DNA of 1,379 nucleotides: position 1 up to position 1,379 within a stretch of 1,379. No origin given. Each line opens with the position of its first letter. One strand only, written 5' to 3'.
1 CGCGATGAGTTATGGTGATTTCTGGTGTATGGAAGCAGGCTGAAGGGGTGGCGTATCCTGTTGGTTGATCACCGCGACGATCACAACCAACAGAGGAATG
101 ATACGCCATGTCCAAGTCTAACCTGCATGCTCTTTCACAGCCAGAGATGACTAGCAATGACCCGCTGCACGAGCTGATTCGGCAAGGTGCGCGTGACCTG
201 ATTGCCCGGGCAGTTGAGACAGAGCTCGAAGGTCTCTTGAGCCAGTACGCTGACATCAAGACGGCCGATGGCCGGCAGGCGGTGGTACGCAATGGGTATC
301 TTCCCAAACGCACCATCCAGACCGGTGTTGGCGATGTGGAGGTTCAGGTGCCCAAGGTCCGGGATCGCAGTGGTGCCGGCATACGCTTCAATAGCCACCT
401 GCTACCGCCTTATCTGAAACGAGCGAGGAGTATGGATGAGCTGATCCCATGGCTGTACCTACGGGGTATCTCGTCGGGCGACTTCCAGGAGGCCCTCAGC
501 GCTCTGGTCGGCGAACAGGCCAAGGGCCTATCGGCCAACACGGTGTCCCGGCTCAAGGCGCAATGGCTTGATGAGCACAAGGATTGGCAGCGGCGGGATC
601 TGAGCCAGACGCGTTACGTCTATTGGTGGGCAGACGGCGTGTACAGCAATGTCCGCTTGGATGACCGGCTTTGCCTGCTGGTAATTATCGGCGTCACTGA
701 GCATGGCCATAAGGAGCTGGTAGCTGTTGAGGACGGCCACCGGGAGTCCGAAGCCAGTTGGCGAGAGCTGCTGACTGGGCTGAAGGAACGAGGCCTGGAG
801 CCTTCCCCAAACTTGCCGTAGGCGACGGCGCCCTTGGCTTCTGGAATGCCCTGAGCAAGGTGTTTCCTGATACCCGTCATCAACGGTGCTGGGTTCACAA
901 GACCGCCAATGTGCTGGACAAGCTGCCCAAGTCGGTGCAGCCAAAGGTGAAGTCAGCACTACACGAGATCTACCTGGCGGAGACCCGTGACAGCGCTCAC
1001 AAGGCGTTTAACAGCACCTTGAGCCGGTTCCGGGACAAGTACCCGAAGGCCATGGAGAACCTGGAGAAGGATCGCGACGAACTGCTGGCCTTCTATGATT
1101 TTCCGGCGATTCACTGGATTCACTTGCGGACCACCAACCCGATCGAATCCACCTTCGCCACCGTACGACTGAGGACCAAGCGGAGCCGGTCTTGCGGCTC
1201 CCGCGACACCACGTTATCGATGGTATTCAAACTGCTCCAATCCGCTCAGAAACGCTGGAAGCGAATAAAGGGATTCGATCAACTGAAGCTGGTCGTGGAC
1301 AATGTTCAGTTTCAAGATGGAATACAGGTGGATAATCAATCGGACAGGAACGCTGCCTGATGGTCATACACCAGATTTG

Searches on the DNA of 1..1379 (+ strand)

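Call 7: search_dna_similar(query=window:1-1379:+, collection=plasmids, mode=near, max_rows=30)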
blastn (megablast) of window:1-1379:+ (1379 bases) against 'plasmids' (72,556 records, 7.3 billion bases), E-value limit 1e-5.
Records with a match: 16; places in all: 41; records where one place covers at least 80% of the query: 9.
Best place of each record, by identity: >=99% 8; 90-95% 3; 80-90% 5.
By first word of the organism name: Salmonella 7; Rhodococcus 5; Marinobacter 2; Pseudomonas 1; Nocardia 1.
By predicted mobility (MOB-suite, as given by PLSDB): conjugative 9; non-mobilizable 5; mobilizable 2.
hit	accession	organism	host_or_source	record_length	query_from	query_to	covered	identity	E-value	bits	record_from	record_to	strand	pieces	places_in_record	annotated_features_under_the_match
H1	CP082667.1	Salmonella enterica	ground turkey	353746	4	1379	100%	99.9%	0e+0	2531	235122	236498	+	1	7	IS256 family transposase | hypothetical protein | conjugal transfer protein TraG N-terminal domain-containing protein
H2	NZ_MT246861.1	Salmonella sp.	-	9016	3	1379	100%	99.7%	0e+0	2523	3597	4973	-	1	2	IS256 family transposase | YgdI/YgdR family lipoprotein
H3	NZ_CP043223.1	Salmonella enterica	turkey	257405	6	1379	100%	99.9%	0e+0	2532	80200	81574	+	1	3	IS256 family transposase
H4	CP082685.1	Salmonella enterica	ground turkey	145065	6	1379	100%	99.9%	0e+0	2532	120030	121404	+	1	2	IS256 family transposase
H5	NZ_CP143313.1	Pseudomonas sp. JS3066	cell culture,soil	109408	7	1379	100%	99.9%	0e+0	2537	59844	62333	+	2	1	IS30 family transposase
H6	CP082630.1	Salmonella enterica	ground turkey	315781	7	1379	100%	99.9%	0e+0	2531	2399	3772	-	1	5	IS256 family transposase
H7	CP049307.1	Salmonella enterica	ground turkey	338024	7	1379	100%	99.9%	0e+0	2531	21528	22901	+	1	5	IS256 family transposase | toxic anion resistance protein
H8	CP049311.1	Salmonella enterica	ground turkey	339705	7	1379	100%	99.9%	0e+0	2531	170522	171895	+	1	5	IS256 family transposase | toxic anion resistance protein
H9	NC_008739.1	Marinobacter nauticus VT8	-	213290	5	1379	100%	82.9%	0e+0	1238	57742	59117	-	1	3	IS256 family transposase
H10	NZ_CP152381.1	Marinobacter sp. SBY-1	mixed culture,aerobic biological filter ...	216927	969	1379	30%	81.4%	1e-88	335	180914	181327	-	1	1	none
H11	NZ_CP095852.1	Rhodococcus pyridinivorans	main river that flows through Guiyu town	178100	1112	1179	5%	86.8%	7e-11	77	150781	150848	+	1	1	IS256 family transposase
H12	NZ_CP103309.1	Rhodococcus pyridinivorans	Sediment samples were collected from a ...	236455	1112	1179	5%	86.8%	7e-11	77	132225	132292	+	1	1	none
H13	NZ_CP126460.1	Rhodococcus sp. AH-ZY2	single cell,soil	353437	1112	1179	5%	86.8%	7e-11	77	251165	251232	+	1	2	none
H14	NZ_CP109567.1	Nocardia sp. NBC_01377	-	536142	1102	1164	5%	90.6%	4e-13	84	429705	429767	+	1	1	none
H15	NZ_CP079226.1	Rhodococcus sp. LW-XY12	pure culture,activated sludge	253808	1130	1179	4%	94.0%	7e-11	77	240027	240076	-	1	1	none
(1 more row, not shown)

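Call 9: get_annotated_region(hit=H1, flank=500)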
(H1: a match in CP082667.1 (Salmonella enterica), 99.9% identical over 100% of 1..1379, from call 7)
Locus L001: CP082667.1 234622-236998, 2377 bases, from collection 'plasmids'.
description: Salmonella enterica subsp. enterica serovar Albany strain CVM N18S1350 plasmid pN18S1350, complete sequence
organism: Salmonella enterica (NCBI taxid 211968)
taxonomy: Bacteria; Pseudomonadota; Gammaproteobacteria; Enterobacterales; Enterobacteriaceae; Salmonella; Salmonella enterica
host: -; source: ground turkey; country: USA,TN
typing (MOB-suite, as given by PLSDB): conjugative; replicon IncHI2A,IncP,rep_cluster_1088; relaxase MOBH,MOBP; mating-pair formation MPF_F
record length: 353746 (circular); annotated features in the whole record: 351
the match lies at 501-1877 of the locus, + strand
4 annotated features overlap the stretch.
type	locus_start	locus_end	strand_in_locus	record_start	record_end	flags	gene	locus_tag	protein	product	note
CDS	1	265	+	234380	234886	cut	-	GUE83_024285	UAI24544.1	YrhA family protein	-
CDS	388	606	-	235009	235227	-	-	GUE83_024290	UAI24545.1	hypothetical protein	-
CDS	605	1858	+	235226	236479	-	-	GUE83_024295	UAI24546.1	IS256 family transposase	-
CDS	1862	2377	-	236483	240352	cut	-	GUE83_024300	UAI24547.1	conjugal transfer protein TraG N-terminal domain-containing protein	-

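Call 10: get_annotated_region(hit=H3, flank=500)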
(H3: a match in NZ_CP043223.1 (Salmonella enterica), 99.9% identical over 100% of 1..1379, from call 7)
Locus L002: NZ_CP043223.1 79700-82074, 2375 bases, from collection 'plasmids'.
description: Salmonella enterica subsp. enterica serovar Bredeney strain SA20114778WT plasmid pET1.1-IncH, complete sequence
organism: Salmonella enterica (NCBI taxid 134047)
taxonomy: Bacteria; Pseudomonadota; Gammaproteobacteria; Enterobacterales; Enterobacteriaceae; Salmonella; Salmonella enterica
host: -; source: turkey; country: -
typing (MOB-suite, as given by PLSDB): conjugative; replicon IncHI2A,rep_cluster_1088; relaxase MOBH; mating-pair formation MPF_F
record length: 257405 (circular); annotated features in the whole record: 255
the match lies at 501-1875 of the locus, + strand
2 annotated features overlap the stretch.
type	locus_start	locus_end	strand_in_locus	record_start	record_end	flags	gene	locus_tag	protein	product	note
CDS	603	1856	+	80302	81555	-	-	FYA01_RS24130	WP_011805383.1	IS256 family transposase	-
CDS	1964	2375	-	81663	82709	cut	-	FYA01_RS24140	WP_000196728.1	thioredoxin family protein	-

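Call 11: get_annotated_region(hit=H2, flank=500)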
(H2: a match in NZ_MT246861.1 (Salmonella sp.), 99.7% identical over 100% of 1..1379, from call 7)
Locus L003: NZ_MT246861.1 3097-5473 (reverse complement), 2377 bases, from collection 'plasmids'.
description: Salmonella sp. strain N46855 plasmid pZJ18, complete sequence
organism: Salmonella sp. (NCBI taxid 599)
taxonomy: Bacteria; Pseudomonadota; Gammaproteobacteria; Enterobacterales; Enterobacteriaceae; Salmonella; Salmonella sp.
host: -; source: -; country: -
typing (MOB-suite, as given by PLSDB): mobilizable; replicon ColRNAI_rep_cluster_1987; relaxase MOBP
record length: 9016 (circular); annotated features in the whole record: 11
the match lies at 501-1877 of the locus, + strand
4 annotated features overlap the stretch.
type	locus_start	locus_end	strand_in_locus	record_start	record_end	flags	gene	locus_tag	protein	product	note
CDS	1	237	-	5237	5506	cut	-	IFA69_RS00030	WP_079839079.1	hypothetical protein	-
CDS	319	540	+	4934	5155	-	-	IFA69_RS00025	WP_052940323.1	YgdI/YgdR family lipoprotein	-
CDS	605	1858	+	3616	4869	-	-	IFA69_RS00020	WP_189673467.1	IS256 family transposase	-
predicted_resistance_gene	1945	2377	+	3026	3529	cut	grdA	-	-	gentamicin resistance ATP-binding protein GrdA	predicted by amrfinderplus; class AMINOGLYCOSIDE; identity 100.0%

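Call 12: get_annotated_region(hit=H5, flank=500)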
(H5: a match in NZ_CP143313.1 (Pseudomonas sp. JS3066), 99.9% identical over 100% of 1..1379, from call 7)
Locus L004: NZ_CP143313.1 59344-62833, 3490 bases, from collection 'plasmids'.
description: Pseudomonas sp. JS3066 plasmid pJS3066, complete sequence
organism: Pseudomonas sp. JS3066 (NCBI taxid 3090665)
taxonomy: Bacteria; Pseudomonadota; Gammaproteobacteria; Pseudomonadales; Pseudomonadaceae; Pseudomonas; Pseudomonas sp. JS3066
host: -; source: cell culture,soil; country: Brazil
typing (MOB-suite, as given by PLSDB): conjugative; replicon IncP; relaxase MOBP; mating-pair formation MPF_T
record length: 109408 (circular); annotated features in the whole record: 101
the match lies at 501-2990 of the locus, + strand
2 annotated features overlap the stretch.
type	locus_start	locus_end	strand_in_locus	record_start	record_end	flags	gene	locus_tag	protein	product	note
CDS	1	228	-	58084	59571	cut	-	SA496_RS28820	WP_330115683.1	glutamine synthetase family protein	GO:0006542 - glutamine biosynthetic process [Evidence IEA]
CDS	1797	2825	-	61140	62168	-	-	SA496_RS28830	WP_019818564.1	IS30 family transposase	-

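Call 13: get_annotated_region(hit=H9, flank=500)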
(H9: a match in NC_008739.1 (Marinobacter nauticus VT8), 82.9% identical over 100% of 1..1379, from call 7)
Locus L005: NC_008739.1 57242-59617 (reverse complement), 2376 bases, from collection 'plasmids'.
description: Marinobacter nauticus VT8 plasmid pMAQU02, complete sequence
organism: Marinobacter nauticus VT8 (NCBI taxid 351348)
taxonomy: Bacteria; Pseudomonadota; Gammaproteobacteria; Pseudomonadales; Marinobacteraceae; Marinobacter; Marinobacter nauticus; Marinobacter nauticus VT8
host: -; source: -; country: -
typing (MOB-suite, as given by PLSDB): conjugative; replicon rep_cluster_255; relaxase MOBH; mating-pair formation MPF_G
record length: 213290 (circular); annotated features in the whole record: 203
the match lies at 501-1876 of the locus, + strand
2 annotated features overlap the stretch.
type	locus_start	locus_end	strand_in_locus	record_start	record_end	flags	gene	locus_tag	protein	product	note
CDS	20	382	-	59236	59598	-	-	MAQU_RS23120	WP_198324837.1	PIN domain-containing protein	-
CDS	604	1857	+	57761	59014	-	-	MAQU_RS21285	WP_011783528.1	IS256 family transposase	-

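Call 16: search_dna_similar(query=window:1-1379:+, collection=ecoli_genomes, mode=near, max_rows=30)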
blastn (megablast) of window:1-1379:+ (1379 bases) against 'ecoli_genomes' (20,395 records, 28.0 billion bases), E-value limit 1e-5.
No match.

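Call 40: search_dna_similar(query=L012:1-2899:+, collection=plasmids, mode=near, max_rows=8)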
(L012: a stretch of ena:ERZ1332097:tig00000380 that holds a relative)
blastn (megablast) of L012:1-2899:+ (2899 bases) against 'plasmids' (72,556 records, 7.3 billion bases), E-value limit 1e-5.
Records with a match: 242; places in all: 264; records where one place covers at least 80% of the query: 0.
Best place of each record, by identity: >=99% 3; 80-90% 10; 60-80% 229.
By first word of the organism name: Enterobacter 80; Klebsiella 53; Salmonella 15; Pseudomonas 13; Acinetobacter 12; Citrobacter 10; Escherichia 9; Raoultella 8; Halomonas 6; Leclercia 6; and 17 more.
By predicted mobility (MOB-suite, as given by PLSDB): conjugative 161; mobilizable 41; non-mobilizable 40.
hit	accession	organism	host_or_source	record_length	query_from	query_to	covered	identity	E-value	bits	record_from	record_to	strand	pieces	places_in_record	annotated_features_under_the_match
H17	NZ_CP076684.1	Stutzerimonas zhaodongensis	isolated microorganism,Ocean water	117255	1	2303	79%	99.5%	0e+0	4194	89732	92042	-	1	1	lnt: apolipoprotein N-acyltransferase | lspA: signal peptidase II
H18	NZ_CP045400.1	Halomonas sp. THAF12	pure culture,Surface of a polyethylene ...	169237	1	2300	79%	99.3%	0e+0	4191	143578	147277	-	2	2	IS256 family transposase | lnt: apolipoprotein N-acyltransferase | lspA: signal peptidase II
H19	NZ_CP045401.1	Halomonas sp. THAF12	pure culture,Surface of a polyethylene ...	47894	1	1186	41%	99.1%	0e+0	2135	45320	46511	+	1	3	lnt: apolipoprotein N-acyltransferase | lspA: signal peptidase II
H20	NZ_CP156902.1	Pseudomonas kurunegalensis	Homo sapiens,stool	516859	4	1316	45%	81.4%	0e+0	1068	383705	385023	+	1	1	lnt: apolipoprotein N-acyltransferase | lspA: signal peptidase II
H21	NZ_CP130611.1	Halomonas sp. HAL1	Cell culture,soil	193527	1442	2309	30%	86.1%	0e+0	929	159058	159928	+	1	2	ISL3 family transposase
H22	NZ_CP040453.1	Halomonas sp. PA16-9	-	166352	1442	2300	30%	86.0%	0e+0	915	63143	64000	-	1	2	none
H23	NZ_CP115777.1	Paracoccus albus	cell culture,sediment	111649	1442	2305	30%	85.2%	0e+0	883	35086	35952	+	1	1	ISL3 family transposase | hypothetical protein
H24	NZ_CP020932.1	Marinobacter salarius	Skeletonema marinoi strain RO5AC,Cell ...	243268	1443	2306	27%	84.6%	1e-130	775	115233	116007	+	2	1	none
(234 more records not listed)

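Call 41: search_dna_similar(query=L011:4283-6714:+, collection=plasmids, mode=near, max_rows=8)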
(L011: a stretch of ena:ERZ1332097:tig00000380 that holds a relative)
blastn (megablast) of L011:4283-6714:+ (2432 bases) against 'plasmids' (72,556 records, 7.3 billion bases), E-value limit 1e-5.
Records with a match: 804; places in all: 846; records where one place covers at least 80% of the query: 0.
Best place of each record, by identity: 95-99% 12; 90-95% 788; 80-90% 2; 60-80% 2.
By first word of the organism name: Escherichia 268; Klebsiella 211; Acinetobacter 55; Salmonella 53; Pseudomonas 51; Enterobacter 45; Citrobacter 43; Aeromonas 16; Shigella 13; Shewanella 10; and 10 more.
By predicted mobility (MOB-suite, as given by PLSDB): conjugative 580; mobilizable 116; non-mobilizable 108.
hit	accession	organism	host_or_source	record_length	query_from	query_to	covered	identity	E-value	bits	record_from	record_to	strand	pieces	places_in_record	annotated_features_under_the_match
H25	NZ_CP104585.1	Pseudomonas aeruginosa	Homo sapiens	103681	1193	2408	50%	93.4%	0e+0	1809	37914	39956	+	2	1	IS5 family transposase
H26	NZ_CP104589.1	Pseudomonas aeruginosa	Homo sapiens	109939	1193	2408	50%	93.4%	0e+0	1809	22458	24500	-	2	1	IS5 family transposase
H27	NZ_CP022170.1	Aeromonas salmonicida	Atlantic salmon,The RAS Atlantic Salmon ...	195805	1193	2408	50%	93.4%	0e+0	1803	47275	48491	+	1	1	IS1182 family transposase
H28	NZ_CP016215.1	Pseudomonas aeruginosa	Homo sapiens,sputum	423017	1193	2408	50%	93.4%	0e+0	1803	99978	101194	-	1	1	IS1182 family transposase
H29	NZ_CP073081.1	Pseudomonas aeruginosa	Homo sapiens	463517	1193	2408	50%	93.4%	0e+0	1803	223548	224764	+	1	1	IS1182 family transposase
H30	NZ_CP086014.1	Pseudomonas aeruginosa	Homo sapiens,skin secretions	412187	1193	2408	50%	93.4%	0e+0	1803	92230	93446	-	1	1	IS1182 family transposase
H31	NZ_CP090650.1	Pseudomonas aeruginosa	Homo sapiens,cell culture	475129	1193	2408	50%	93.4%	0e+0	1803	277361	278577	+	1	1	IS1182 family transposase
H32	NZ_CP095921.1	Pseudomonas aeruginosa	Homo sapiens,rectal swab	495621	1193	2408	50%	93.4%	0e+0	1803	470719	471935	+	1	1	IS1182 family transposase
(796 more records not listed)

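Call 42: get_annotated_region(hit=H17, flank=3000)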
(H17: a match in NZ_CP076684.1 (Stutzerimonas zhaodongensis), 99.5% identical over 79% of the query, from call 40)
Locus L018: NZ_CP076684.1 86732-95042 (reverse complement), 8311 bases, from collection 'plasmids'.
description: Stutzerimonas zhaodongensis strain A252 plasmid megaplasmid, complete sequence
organism: Stutzerimonas zhaodongensis (NCBI taxid 1176257)
taxonomy: Bacteria; Pseudomonadota; Gammaproteobacteria; Pseudomonadales; Pseudomonadaceae; Stutzerimonas; Stutzerimonas zhaodongensis
host: -; source: isolated microorganism,Ocean water; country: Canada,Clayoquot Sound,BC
typing (MOB-suite, as given by PLSDB): non-mobilizable
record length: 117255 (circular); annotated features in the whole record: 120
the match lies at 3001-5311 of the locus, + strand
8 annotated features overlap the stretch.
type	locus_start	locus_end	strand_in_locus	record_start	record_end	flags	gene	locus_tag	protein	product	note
CDS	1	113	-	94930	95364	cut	cadR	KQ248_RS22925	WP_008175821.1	Cd(II)/Pb(II)-responsive transcriptional regulator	GO:0045893 - positive regulation of DNA-templated transcription [Evidence IEA]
CDS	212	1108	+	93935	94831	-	-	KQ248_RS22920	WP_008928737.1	cation transporter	GO:0006812 - monoatomic cation transport [Evidence IEA]; GO:0055085 - transmembrane transport [Evidence IEA]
CDS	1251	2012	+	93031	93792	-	-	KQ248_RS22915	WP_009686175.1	ZIP family metal transporter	GO:0055085 - transmembrane transport [Evidence IEA]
CDS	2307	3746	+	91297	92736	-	lnt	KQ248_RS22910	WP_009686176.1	apolipoprotein N-acyltransferase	GO:0042158 - lipoprotein biosynthetic process [Evidence IEA]; GO:0006497 - protein lipidation [Evidence IEA]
CDS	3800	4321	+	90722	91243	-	lspA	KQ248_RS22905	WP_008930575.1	signal peptidase II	GO:0009306 - protein secretion [Evidence IEA]; GO:0006508 - proteolysis [Evidence IEA]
CDS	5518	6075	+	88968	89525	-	-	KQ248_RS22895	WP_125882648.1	hypothetical protein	-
CDS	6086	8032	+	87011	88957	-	-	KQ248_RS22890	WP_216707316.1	DEAD/DEAH box helicase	-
CDS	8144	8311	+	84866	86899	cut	-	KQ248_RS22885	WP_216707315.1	DNA topoisomerase III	GO:0051304 - chromosome separation [Evidence IEA]; GO:0006310 - DNA recombination [Evidence IEA]; GO:0006265 - DNA ...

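Call 43: get_annotated_region(hit=H18, flank=3000)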
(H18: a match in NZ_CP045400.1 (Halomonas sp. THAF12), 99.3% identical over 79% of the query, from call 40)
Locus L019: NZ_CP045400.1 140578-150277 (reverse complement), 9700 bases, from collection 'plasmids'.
description: Halomonas sp. THAF12 plasmid pTHAF12_a, complete sequence
organism: Halomonas sp. THAF12 (NCBI taxid 2587849)
taxonomy: Bacteria; Pseudomonadota; Gammaproteobacteria; Oceanospirillales; Halomonadaceae; Halomonas; Halomonas sp. THAF12
host: -; source: pure culture,Surface of a polyethylene microplastic particle present in tank 6 of a marine aquarium ...; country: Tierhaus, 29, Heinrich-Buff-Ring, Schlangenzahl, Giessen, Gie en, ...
typing (MOB-suite, as given by PLSDB): mobilizable; relaxase MOBV
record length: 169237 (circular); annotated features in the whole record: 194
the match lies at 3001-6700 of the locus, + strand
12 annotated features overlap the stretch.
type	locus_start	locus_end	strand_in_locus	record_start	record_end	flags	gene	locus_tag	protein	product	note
CDS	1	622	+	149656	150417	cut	-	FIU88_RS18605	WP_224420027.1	peptidoglycan-binding protein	-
CDS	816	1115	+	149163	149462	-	-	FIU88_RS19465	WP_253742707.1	hypothetical protein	-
CDS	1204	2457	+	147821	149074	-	-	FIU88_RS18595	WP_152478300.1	IS256 family transposase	-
CDS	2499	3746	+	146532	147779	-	lnt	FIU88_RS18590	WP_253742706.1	apolipoprotein N-acyltransferase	GO:0042158 - lipoprotein biosynthetic process [Evidence IEA]; GO:0006497 - protein lipidation [Evidence IEA]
CDS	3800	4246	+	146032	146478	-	lspA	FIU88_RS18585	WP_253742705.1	signal peptidase II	GO:0009306 - protein secretion [Evidence IEA]; GO:0006508 - proteolysis [Evidence IEA]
CDS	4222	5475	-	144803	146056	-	-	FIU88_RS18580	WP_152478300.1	IS256 family transposase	-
CDS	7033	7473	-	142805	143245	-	-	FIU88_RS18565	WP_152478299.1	DUF411 domain-containing protein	-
CDS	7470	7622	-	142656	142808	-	-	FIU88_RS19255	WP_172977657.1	hypothetical protein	-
CDS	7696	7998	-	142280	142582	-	-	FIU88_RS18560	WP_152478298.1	hypothetical protein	-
CDS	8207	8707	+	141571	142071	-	-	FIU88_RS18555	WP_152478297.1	plastocyanin/azurin family copper-binding protein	-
CDS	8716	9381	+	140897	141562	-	-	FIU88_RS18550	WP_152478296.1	response regulator transcription factor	GO:0000160 - phosphorelay signal transduction system [Evidence IEA]; GO:0006355 - regulation of DNA-templated ...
CDS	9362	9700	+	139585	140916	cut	-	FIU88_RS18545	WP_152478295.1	sensor histidine kinase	GO:0007165 - signal transduction [Evidence IEA]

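Call 46: search_dna_similar(query=L013:1-234:+, collection=plasmids, mode=near, max_rows=8)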
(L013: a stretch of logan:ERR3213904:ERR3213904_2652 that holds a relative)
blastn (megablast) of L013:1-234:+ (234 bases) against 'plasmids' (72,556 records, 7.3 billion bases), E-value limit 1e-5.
No match.

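Call 47: search_dna_similar(query=L014:1-160:+, collection=plasmids, mode=near, max_rows=8)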
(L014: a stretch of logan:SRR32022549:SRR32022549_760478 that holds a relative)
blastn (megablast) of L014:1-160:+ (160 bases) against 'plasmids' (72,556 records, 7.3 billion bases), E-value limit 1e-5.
No match.

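Call 61: search_rna_families(source=window, threshold=evalue, max_evalue=1)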
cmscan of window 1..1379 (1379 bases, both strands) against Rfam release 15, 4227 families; matches with E-value up to 1: 0.
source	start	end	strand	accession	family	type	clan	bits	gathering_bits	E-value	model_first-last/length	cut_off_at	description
